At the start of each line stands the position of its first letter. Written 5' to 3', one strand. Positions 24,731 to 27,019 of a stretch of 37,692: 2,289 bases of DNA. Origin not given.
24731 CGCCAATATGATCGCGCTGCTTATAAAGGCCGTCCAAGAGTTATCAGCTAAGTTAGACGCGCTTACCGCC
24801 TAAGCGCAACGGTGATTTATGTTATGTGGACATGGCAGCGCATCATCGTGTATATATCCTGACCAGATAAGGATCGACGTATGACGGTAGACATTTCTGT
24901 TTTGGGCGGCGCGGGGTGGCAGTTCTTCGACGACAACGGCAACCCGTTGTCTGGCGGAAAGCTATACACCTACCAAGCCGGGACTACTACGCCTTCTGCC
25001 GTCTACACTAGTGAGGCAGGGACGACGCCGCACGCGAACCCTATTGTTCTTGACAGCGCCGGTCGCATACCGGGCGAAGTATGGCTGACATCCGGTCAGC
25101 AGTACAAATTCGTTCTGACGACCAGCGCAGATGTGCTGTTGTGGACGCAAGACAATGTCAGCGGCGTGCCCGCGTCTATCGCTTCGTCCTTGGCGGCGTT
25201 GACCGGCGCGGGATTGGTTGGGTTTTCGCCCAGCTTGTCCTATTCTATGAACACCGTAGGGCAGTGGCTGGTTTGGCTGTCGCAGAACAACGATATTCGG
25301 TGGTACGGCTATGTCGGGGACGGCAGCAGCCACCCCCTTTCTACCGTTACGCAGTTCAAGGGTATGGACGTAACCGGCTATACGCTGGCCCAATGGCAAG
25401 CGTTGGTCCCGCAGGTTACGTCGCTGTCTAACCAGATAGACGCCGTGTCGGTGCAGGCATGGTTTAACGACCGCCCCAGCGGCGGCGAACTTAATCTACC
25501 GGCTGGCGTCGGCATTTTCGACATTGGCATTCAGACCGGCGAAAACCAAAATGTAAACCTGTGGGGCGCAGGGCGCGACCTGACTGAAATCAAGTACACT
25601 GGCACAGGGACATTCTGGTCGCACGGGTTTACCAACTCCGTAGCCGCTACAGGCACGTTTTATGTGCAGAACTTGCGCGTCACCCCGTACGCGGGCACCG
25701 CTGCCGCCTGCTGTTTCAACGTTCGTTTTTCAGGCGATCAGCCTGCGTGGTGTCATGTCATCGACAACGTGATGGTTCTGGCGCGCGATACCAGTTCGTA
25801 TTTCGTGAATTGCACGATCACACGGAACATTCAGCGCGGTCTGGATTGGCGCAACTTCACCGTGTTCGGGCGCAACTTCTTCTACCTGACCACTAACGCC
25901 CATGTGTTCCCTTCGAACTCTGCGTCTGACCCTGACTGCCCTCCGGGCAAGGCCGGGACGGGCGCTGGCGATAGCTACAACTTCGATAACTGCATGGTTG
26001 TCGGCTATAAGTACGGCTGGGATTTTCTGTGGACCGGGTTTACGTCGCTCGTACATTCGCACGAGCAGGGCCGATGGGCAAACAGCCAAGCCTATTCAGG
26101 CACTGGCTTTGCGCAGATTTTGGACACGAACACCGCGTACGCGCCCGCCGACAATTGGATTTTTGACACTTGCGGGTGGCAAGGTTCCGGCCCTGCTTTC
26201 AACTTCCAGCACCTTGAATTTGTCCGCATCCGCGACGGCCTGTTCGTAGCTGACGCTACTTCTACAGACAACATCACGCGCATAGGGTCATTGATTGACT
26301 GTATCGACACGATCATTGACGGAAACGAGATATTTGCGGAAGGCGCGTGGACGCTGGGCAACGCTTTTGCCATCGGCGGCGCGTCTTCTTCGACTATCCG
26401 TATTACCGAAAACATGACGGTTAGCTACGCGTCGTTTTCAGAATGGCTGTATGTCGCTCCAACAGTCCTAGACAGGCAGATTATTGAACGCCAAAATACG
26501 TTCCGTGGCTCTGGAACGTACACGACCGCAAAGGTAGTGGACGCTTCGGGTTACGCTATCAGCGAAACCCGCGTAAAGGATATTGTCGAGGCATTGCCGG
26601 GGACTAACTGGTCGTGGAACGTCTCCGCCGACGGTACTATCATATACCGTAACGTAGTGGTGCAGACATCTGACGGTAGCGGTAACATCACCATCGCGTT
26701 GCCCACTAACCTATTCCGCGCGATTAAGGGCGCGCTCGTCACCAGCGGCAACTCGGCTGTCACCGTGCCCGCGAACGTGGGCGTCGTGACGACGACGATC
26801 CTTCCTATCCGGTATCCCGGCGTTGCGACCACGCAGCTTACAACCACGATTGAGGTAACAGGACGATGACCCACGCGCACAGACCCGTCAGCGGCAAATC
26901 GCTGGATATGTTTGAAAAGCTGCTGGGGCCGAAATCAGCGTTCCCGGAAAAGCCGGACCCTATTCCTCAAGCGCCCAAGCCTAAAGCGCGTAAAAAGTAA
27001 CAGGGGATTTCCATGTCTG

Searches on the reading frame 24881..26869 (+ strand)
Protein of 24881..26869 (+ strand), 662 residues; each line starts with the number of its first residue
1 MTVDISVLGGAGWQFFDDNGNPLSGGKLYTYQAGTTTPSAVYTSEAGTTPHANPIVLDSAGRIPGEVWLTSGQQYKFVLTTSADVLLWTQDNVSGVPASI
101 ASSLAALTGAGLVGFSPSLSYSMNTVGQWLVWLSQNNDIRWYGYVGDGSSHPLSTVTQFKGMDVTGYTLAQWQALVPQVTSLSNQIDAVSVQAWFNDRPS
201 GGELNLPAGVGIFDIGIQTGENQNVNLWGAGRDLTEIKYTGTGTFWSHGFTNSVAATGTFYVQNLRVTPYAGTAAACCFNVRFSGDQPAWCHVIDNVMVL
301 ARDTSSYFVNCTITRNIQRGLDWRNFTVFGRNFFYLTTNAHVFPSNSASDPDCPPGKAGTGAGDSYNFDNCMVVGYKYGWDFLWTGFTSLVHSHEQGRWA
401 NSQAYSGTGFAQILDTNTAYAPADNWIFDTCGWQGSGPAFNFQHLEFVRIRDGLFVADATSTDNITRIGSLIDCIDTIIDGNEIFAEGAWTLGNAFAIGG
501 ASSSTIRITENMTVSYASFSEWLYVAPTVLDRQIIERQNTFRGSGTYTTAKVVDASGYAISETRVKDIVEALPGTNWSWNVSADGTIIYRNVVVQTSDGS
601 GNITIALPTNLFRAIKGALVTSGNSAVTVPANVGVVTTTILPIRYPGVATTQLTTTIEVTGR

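Call 51: search_protein_families(library=pfam, proteins=[window:24881-26869:+], max_evalue=0.01)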
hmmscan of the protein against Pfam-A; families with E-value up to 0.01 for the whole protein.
window:24881-26869:+ (662 aa): 1 family
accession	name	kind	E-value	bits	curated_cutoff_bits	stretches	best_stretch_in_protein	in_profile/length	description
PF12682.12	Flavodoxin_4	-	0.0086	16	24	0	505-577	67-133/155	Flavodoxin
